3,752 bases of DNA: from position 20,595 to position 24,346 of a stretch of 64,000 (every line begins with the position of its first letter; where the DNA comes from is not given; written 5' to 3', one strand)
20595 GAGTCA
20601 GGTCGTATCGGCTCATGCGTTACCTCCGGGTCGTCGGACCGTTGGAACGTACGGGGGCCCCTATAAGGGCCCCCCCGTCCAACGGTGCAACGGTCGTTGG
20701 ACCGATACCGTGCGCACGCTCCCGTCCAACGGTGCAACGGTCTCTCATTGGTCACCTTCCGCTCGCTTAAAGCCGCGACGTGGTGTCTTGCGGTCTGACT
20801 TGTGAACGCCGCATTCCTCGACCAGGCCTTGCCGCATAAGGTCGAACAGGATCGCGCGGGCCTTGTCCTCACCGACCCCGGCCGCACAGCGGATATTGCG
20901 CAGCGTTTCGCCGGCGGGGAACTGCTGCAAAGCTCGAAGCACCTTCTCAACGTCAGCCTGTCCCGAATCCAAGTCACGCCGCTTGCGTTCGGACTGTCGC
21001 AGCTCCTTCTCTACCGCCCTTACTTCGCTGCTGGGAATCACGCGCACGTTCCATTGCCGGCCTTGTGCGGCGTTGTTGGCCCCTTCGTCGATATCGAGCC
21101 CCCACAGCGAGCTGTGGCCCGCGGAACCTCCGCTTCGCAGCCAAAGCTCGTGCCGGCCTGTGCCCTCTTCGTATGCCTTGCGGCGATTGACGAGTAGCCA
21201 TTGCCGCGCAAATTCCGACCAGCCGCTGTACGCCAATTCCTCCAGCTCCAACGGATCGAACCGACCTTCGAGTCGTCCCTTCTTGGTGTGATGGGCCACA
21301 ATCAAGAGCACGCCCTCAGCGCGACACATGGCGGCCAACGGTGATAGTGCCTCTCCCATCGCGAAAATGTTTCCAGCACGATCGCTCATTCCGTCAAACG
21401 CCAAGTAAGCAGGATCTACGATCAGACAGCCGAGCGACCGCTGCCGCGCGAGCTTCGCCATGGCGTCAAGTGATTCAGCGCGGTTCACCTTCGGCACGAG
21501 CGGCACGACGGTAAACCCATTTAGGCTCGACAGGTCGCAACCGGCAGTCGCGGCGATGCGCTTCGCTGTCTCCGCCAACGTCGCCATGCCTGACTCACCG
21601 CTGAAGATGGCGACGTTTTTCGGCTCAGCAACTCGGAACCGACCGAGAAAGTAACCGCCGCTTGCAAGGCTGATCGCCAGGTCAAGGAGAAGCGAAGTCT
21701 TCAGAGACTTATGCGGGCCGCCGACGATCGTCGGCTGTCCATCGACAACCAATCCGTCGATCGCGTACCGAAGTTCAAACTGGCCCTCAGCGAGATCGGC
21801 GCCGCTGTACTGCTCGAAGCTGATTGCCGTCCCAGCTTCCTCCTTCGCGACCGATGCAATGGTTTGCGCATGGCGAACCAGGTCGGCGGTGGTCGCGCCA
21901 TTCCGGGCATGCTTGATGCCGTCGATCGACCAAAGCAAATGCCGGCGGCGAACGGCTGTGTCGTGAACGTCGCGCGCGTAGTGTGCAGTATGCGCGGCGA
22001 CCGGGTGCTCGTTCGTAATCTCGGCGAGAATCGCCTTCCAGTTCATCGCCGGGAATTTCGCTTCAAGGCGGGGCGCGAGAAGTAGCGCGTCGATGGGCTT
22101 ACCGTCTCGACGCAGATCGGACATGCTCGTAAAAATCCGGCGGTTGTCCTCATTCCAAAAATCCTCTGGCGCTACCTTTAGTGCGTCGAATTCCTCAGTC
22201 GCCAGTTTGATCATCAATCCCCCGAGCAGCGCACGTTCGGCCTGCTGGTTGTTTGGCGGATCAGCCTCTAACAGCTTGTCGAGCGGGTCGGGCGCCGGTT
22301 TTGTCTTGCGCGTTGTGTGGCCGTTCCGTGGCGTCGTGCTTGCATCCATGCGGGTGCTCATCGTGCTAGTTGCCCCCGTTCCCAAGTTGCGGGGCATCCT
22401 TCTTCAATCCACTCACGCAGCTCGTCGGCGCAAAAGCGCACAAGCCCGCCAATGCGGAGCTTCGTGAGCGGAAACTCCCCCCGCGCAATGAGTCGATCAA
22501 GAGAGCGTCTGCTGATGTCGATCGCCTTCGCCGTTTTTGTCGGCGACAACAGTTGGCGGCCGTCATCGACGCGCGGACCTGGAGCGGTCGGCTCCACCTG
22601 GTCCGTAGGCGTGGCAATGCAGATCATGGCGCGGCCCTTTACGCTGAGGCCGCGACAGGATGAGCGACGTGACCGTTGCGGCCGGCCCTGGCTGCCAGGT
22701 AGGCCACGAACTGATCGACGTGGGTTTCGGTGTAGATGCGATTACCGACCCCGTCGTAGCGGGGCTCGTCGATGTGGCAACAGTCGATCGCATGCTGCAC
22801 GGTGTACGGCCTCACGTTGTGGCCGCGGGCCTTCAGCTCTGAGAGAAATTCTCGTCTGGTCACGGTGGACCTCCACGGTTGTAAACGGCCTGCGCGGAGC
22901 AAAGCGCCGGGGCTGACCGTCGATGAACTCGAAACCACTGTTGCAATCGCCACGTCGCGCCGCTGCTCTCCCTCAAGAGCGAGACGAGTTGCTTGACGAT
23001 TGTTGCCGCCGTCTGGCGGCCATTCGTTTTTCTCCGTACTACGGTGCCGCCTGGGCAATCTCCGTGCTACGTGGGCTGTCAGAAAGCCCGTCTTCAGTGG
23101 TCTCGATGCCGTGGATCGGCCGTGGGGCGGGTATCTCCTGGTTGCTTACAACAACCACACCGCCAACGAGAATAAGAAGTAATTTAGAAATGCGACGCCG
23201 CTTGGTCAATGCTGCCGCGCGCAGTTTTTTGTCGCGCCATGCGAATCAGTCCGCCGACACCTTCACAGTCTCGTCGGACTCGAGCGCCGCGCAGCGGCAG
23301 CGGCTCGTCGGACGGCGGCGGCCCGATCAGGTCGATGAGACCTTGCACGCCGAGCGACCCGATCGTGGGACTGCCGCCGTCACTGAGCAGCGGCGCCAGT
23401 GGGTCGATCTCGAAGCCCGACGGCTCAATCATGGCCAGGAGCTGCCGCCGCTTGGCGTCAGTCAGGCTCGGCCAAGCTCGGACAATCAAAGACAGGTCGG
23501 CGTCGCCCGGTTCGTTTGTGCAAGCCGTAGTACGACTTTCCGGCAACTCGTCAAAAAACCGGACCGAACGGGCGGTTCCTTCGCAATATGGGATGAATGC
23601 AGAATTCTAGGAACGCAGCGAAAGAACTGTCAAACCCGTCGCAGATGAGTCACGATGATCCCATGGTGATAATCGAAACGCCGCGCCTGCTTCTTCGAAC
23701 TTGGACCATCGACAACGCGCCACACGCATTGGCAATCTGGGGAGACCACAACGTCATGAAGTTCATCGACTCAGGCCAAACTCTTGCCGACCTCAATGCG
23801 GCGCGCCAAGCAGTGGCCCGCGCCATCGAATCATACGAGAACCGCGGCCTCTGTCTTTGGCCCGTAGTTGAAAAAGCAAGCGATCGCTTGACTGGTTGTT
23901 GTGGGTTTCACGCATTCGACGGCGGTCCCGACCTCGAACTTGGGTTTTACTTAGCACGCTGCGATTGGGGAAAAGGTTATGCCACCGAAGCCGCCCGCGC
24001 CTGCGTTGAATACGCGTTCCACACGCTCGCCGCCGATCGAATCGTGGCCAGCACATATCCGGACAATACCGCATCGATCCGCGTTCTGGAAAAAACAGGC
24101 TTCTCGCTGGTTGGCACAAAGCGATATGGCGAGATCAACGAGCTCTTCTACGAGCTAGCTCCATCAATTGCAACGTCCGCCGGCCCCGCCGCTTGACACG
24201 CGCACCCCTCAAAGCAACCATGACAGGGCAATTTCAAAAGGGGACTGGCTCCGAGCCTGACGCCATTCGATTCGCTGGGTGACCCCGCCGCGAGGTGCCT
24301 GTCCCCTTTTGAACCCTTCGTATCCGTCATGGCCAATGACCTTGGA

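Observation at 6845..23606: ~16.75-kb integrative phage-like element between purM and a GNAT gene, with replication and partial head genes but no recognisable terminase/portal/capsid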

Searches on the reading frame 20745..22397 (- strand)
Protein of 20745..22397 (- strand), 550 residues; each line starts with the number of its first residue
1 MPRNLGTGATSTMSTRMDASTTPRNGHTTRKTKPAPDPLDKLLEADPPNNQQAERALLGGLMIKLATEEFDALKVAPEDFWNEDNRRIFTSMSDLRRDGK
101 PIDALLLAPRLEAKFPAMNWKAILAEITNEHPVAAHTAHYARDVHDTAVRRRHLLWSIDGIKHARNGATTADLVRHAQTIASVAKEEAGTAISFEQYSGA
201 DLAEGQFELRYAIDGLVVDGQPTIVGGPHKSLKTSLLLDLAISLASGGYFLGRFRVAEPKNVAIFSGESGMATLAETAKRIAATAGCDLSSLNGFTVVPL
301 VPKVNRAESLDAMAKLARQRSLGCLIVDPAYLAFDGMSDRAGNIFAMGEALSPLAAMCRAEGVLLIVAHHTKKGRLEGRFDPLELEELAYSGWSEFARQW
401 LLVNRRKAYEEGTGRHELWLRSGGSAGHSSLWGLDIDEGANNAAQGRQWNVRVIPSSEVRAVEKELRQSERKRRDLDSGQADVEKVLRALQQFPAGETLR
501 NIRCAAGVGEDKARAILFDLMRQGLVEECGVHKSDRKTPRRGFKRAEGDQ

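Call 7: search_protein_families(library=pfam, max_evalue=0.01, proteins=[window:20745-22397:-])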
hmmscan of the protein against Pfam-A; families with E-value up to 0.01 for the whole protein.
window:20745-22397:- (550 aa): 2 families
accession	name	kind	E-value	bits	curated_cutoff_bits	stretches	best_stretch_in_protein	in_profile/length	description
PF13481.12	AAA_25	-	8.6e-20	71.6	27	1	205-374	18-193/195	AAA domain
PF00772.26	DnaB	-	6.1e-18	65.2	23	1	47-146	2-103/103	DnaB-like helicase N terminal domain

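Call 9: search_protein_families(library=phrogs, max_evalue=0.01, proteins=[window:20745-22397:-])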
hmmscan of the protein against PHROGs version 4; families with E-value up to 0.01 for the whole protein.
window:20745-22397:- (550 aa): 7 families
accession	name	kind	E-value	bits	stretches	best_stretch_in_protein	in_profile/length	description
phrog_19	-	DNA, RNA and nucleotide metabolism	2.7e-17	63.9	1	10-276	125-398/621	DnaB-like replicative helicase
phrog_3123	-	unknown function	9.4e-15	55.2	1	185-398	307-534/583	-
phrog_1284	-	unknown function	7.3e-07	29.8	1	209-373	24-186/306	-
phrog_906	-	DNA, RNA and nucleotide metabolism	9.8e-07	28.9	1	210-377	517-679/872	DNA polymerase/primase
phrog_239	-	DNA, RNA and nucleotide metabolism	8.9e-06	25.9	1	209-374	348-520/801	DNA primase/helicase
phrog_2597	-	DNA, RNA and nucleotide metabolism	3.5e-05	23.5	1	213-375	360-518/747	DNA primase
phrog_25693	-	unknown function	0.002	17.8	1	213-374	43-212/405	-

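Call 20: find_related_loci(query=window:20745-22397:-, collection=viral_contigs, flank=10000)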
Query window:20745-22397:- (550 aa) in viral_contigs; peptide patterns used: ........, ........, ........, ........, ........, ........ (x = any residue, [..] = any of these).
No stretch of DNA in the collection matches any of the patterns.

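Call 21: find_homologous_proteins(query=window:20745-22397:-, max_evalue=1e-10)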
Query window:20745-22397:- (550 aa): 381 proteins with E <= 1e-10 among 8000 candidates; the best 120 are listed.
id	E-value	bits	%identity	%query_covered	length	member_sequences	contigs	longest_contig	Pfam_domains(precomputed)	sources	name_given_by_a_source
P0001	0.0e+0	1207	100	98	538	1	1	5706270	PF00772.27,PF13481.13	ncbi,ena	-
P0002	6.2e-106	373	49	66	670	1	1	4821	PF08273.18,PF13481.13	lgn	-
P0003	8.0e-100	353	40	92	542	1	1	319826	PF00772.27,PF13481.13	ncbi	-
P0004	1.1e-98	349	38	92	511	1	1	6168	PF00772.27,PF13481.13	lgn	-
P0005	2.1e-92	328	37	81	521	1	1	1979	PF00772.27,PF13481.13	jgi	jgi:AAA domain/DnaB-like helicase N terminal domain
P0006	5.1e-90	321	37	92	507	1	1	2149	PF00772.27,PF13481.13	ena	-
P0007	1.0e-88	316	35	90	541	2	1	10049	PF00772.27,PF13481.13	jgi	-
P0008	1.1e-88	316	36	97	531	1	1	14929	PF00772.27,PF13481.13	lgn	-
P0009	3.4e-86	308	44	65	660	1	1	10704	PF13481.13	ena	-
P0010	2.7e-85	305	40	69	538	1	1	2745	PF13481.13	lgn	-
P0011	1.8e-84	302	35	89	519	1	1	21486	PF00772.27,PF13481.13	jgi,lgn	-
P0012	1.9e-84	302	36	91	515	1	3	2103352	PF00772.27,PF13481.13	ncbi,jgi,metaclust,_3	metaclust:\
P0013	5.0e-83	297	35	96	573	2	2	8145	PF00772.27,PF13481.13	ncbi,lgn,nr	ncbi:MAG: hypothetical protein DCC68_25300 [Planctomycetota bacterium]|nr:MAG: hypothetical protein 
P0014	1.2e-81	293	35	95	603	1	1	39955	PF00772.27,PF13481.13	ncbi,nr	ncbi:MAG: AAA family ATPase [Planctomycetaceae bacterium]|nr:AAA family ATPase [Planctomycetaceae ba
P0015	1.6e-81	292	34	89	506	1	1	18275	PF00772.27,PF13481.13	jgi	jgi:hypothetical protein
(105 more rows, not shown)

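Call 22: find_encoding_contigs(protein=P0001, flank=10000, max_places=3)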
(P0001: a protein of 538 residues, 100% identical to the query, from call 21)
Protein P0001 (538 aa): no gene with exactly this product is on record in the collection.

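Call 23: find_encoding_contigs(protein=P0003, flank=10000, max_places=3)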
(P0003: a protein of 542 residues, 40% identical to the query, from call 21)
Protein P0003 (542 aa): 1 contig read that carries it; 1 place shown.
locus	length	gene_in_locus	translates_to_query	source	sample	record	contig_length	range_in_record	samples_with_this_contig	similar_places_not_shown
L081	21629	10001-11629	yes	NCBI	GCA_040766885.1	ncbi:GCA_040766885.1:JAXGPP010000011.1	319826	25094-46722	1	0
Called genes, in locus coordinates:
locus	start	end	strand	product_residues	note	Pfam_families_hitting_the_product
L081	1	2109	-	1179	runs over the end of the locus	PF00271:Helicase_C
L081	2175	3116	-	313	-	-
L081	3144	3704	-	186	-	-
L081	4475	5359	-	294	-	PF13276:HTH_21, PF00665:rve, PF13683:rve_3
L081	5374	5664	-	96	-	PF01527:HTH_Tnp_1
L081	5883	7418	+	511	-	PF13701:DDE_Tnp_1_4, PF01609:DDE_Tnp_1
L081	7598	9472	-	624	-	PF02384:N6_Mtase, PF20473:MmeI_Mtase (weak), PF07669:Eco57I, PF20473:MmeI_Mtase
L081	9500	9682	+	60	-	-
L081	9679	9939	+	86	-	PF12728:HTH_17 (weak)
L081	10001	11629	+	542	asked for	PF00772:DnaB, PF13481:AAA_25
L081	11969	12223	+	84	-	-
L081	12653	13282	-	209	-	-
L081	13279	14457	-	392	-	PF00589:Phage_integrase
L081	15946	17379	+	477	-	PF00140:Sigma70_r1_2, PF04542:Sigma70_r2, PF04539:Sigma70_r3 (weak), PF04545:Sigma70_r4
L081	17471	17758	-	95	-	-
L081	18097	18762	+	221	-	PF01738:DLH, PF12146:Hydrolase_4 (faint)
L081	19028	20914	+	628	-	PF00128:Alpha-amylase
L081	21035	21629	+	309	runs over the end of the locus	PF03631:Virul_fac_BrkB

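Call 27: find_related_loci(query=A1, collection=metagenome_contigs, flank=10000)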
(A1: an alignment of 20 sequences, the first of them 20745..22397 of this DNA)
Query A1 (550 aa) in metagenome_contigs; peptide patterns used: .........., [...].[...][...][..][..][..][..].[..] (x = any residue, [..] = any of these).
450 stretches matched a pattern; 228 encode a relative of the query (tblastn E <= 1e-3); the best 80 are kept; 80 distinct loci.
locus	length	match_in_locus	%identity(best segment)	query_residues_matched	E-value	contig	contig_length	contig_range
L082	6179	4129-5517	39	39-490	8e-99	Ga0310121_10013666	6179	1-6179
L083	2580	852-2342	36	47-549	3e-102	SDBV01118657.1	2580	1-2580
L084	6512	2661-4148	35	47-547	3e-96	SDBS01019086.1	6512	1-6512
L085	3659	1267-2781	36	41-548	5e-97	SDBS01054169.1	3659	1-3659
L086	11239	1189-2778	34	8-538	2e-95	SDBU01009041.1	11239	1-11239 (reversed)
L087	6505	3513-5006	34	48-547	5e-91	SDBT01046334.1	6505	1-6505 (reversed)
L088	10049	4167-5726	34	12-531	2e-90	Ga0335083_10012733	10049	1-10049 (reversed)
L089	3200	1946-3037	42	178-547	1e-91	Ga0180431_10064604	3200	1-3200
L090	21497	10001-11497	37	38-547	4e-93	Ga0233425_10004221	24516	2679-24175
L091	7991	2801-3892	41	178-547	7e-89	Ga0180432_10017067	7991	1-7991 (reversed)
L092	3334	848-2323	35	48-538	1e-89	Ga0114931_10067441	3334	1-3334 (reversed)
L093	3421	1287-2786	36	45-547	3e-89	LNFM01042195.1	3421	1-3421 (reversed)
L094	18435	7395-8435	46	194-537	5e-87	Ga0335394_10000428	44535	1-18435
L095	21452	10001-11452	35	48-527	1e-84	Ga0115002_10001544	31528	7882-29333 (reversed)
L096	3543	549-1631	43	184-543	3e-85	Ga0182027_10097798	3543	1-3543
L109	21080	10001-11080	39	173-539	9e-80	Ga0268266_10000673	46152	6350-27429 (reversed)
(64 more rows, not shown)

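Call 28: find_related_loci(query=A1, collection=viral_contigs, flank=10000)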
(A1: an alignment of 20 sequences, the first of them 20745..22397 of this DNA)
Query A1 (550 aa) in viral_contigs; peptide patterns used: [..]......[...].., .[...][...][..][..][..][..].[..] (x = any residue, [..] = any of these).
33 stretches matched a pattern; 11 encode a relative of the query (tblastn E <= 1e-3); 11 distinct loci.
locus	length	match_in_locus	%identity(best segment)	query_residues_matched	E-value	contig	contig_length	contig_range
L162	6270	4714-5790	42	188-544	2e-76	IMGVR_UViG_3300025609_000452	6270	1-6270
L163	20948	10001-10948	42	171-474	3e-71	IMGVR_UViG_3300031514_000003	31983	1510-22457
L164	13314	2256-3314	39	178-547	4e-69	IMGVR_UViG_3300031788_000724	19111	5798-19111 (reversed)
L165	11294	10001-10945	36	170-482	9e-61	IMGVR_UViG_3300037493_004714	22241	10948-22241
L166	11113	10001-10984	39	194-526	6e-60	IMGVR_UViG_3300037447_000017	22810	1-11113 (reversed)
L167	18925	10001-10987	39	194-526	1e-59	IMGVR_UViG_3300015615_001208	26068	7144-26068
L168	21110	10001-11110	35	178-545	1e-58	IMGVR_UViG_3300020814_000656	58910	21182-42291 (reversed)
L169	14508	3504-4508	34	194-526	2e-55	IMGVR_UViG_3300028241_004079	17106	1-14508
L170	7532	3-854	36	264-544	3e-51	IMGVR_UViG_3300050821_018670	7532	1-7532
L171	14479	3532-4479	34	194-520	7e-46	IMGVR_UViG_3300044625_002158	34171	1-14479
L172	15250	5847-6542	35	310-538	1e-33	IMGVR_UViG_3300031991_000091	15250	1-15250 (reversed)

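Call 85: search_protein_families(library=ncbifam, max_evalue=0.001, proteins=[window:20745-22361:-])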
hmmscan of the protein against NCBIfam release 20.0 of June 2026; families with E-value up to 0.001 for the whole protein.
window:20745-22361:- (538 aa): 12 families
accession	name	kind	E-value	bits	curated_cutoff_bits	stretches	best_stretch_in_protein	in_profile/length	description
TIGR03600.1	phage_DnaB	exception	8.1e-19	67.9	498.65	1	40-172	3-140/421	phage replicative helicase, DnaB family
NF005945.0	PRK08006.1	equivalog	4.7e-14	52.1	898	1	35-142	27-136/471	replicative DNA helicase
NF004384.0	PRK05748.1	equivalog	6e-14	51.5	525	1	35-173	10-152/452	replicative DNA helicase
TIGR00665.1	DnaB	equivalog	3.3e-13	49.2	385.25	1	35-175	2-146/435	replicative DNA helicase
NF006443.0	PRK08760.1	equivalog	4.6e-13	48.3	741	1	34-188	32-191/476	replicative DNA helicase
NF040583.1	dnaB_SPI-7_type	exception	2.8e-12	46.4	655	1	37-145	3-113/434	SPI-7-type island replicative DNA helicase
NF005852.0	PRK07773.1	equivalog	1e-10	40.6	780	1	32-149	21-140/886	replicative DNA helicase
NF005369.0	PRK06904.1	equivalog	2.2e-10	39.8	809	1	34-141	24-133/474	replicative DNA helicase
NF006606.0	PRK09165.1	equivalog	8.8e-10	37.8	540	1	32-143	18-131/497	replicative DNA helicase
NF006458.0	PRK08840.1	equivalog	2.1e-09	36.6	884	1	34-163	19-152/464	replicative DNA helicase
NF005424.0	PRK07004.1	equivalog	1.6e-07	30.3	834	1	34-149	14-130/460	replicative DNA helicase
NF006306.0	PRK08506.1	equivalog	3.2e-07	29.3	596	1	38-142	6-107/472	replicative DNA helicase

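Call 92: search_protein_families(library=pfam, max_evalue=0.001, proteins=[L109:120-929:+, L109:966-1463:-, L109:2182-4836:-, L109:4836-6428:-, L109:6862-7227:+, L109:7260-7769:+, L109:8423-8890:-, L109:9152-11101:+, L109:11590-13251:+, L109:13516-14661:-])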
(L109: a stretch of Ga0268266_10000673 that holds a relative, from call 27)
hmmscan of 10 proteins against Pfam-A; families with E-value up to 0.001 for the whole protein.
L109:120-929:+ (269 aa): 0 families

L109:966-1463:- (165 aa): 0 families

L109:2182-4836:- (884 aa): 2 families
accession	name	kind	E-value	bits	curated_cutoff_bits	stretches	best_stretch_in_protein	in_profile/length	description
PF04851.21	ResIII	-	2.1e-11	44.5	22.5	1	60-248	24-162/164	Type III restriction enzyme, res subunit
PF00270.35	DEAD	-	1.3e-05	25.4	26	1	62-235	17-140/167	DEAD/DEAH box helicase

L109:4836-6428:- (530 aa): 1 family
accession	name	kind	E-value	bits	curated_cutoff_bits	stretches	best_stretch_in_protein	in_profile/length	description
PF01555.25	N6_N4_Mtase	-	2.6e-39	135.9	26.7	1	61-384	1-219/221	DNA methylase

L109:6862-7227:+ (121 aa): 0 families

L109:7260-7769:+ (169 aa): 0 families

L109:8423-8890:- (155 aa): 0 families

L109:9152-11101:+ (649 aa): 2 families
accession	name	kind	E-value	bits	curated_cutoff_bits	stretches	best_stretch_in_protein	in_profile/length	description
PF22548.2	AEP-TOTE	-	5.5e-30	105.1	27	1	33-169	61-205/230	TOTE conflict system, Archaeo-Eukaryotic Primase domain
PF13481.12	AAA_25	-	5.4e-19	69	27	1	308-486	8-194/195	AAA domain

L109:11590-13251:+ (553 aa): 1 family
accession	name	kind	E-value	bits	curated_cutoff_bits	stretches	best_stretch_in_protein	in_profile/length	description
PF00589.27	Phage_integrase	-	1.6e-13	51.2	27.1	1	289-435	26-168/172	Phage integrase family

L109:13516-14661:- (381 aa): 0 families

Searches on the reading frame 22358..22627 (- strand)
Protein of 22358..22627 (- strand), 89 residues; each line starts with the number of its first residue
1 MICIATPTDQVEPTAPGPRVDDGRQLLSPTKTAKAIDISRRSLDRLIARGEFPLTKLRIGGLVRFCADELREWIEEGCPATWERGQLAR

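Call 7: search_protein_families(library=pfam, max_evalue=0.01, proteins=[window:22358-22627:-])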
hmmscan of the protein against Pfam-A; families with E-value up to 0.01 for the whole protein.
window:22358-22627:- (89 aa): 1 family
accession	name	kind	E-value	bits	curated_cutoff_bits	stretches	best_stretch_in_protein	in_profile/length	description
PF12728.13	HTH_17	-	7.6e-09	36.1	27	1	26-76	1-49/51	Helix-turn-helix domain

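Call 9: search_protein_families(library=phrogs, max_evalue=0.01, proteins=[window:22358-22627:-])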
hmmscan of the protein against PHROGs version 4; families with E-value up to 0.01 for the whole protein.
window:22358-22627:- (89 aa): 4 families
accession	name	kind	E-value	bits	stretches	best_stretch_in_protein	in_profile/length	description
phrog_66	-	integration and excision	7.5e-08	33.4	1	17-77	84-143/412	excisionase and transcriptional regulator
phrog_597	-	DNA, RNA and nucleotide metabolism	3.8e-05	24.7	1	12-85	98-172/200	DNA binding protein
phrog_57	-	head and packaging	0.0068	17.3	1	23-76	9-61/199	terminase small subunit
phrog_1840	-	integration and excision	0.0096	17.4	0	30-77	10-56/90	excisionase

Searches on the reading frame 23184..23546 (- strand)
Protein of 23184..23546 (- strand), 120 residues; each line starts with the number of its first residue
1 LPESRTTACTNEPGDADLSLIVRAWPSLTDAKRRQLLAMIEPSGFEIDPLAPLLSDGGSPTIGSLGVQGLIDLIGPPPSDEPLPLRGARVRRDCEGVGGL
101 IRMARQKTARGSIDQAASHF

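Call 32: search_protein_families(library=padloc, max_evalue=0.01, proteins=[window:23184-23546:-])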
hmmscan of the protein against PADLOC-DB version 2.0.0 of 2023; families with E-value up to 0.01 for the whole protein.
window:23184-23546:- (120 aa): 0 families

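Call 59: search_protein_families(library=pfam, max_evalue=0.01, proteins=[window:23184-23546:-])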
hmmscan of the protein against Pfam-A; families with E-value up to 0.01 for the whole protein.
window:23184-23546:- (120 aa): 0 families

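Call 84: search_protein_families(library=phrogs, max_evalue=0.01, proteins=[window:23184-23546:-])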
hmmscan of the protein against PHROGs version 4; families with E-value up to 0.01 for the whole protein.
window:23184-23546:- (120 aa): 1 family
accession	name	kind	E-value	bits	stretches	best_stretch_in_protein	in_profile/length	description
phrog_30509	-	tail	0.0048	17.1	1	7-99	5-96/254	collagen like minor tail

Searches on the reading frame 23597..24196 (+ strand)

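Call 32: search_protein_families(library=padloc, max_evalue=0.01, proteins=[window:23597-24196:+])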
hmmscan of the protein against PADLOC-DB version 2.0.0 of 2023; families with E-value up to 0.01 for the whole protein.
window:23597-24196:+ (199 aa): 0 families

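Call 59: search_protein_families(library=pfam, max_evalue=0.01, proteins=[window:23597-24196:+])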
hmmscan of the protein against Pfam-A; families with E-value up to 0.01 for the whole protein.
window:23597-24196:+ (199 aa): 4 families
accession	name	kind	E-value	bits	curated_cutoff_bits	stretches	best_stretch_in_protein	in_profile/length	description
PF13302.13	Acetyltransf_3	-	9.1e-35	120.8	25.4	1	30-169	1-137/138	Acetyltransferase (GNAT) domain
PF00583.31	Acetyltransf_1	-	1.3e-10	42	20.7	1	82-169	32-116/116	Acetyltransferase (GNAT) family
PF13523.12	Acetyltransf_8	-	6.1e-09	36.1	27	1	33-173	9-141/145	Acetyltransferase (GNAT) domain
PF13420.13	Acetyltransf_4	-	2.7e-08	34.4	24.3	1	69-178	33-144/155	Acetyltransferase (GNAT) domain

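Call 84: search_protein_families(library=phrogs, max_evalue=0.01, proteins=[window:23645-24196:+])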
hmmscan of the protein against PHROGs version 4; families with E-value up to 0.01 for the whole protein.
window:23645-24196:+ (183 aa): 2 families
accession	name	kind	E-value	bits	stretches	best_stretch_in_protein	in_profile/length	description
phrog_1249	-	other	2e-17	64.5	1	10-164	3-157/180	acetyltransferase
phrog_4470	-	moron, auxiliary metabolic gene and host takeover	1.8e-05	25.7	1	76-160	34-114/146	acyl-CoA N-acyltransferase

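Call 85: search_protein_families(library=ncbifam, max_evalue=0.001, proteins=[window:23645-24196:+])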
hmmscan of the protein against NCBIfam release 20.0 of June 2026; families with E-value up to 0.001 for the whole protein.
window:23645-24196:+ (183 aa): 7 families
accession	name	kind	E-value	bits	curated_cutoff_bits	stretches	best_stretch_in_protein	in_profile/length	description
NF000485.1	TlmB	exception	4.5e-09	36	625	1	11-157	4-145/292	bleomycin family antibiotic N-acetyltransferase TlmB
NF000483.1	BlmB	exception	1.5e-07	31.1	625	1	24-153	27-149/301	bleomycin family antibiotic N-acetyltransferase BlmB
NF033151.0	AAC_6p_A10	exception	0.00017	21.6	400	1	107-159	106-158/178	AAC(6')-I family aminoglycoside 6'-N-acetyltransferase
NF033074.0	AAC_6p_Ib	exception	0.00025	20.7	400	1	107-158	108-159/184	AAC(6')-Ib family aminoglycoside 6'-N-acetyltransferase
NF008072.0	PRK10809.1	equivalog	0.0004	20.2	190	1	99-162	107-171/194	ribosomal protein S5-alanine N-acetyltransferase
NF012165.0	AAC_6p_set_A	equivalog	0.0005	19.8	280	0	108-154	102-148/177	aminoglycoside 6'-N-acetyltransferase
NF000225.3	AAC_6p_Strep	exception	0.00085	19.3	250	0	101-160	72-131/156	aminoglycoside 6'-N-acetyltransferase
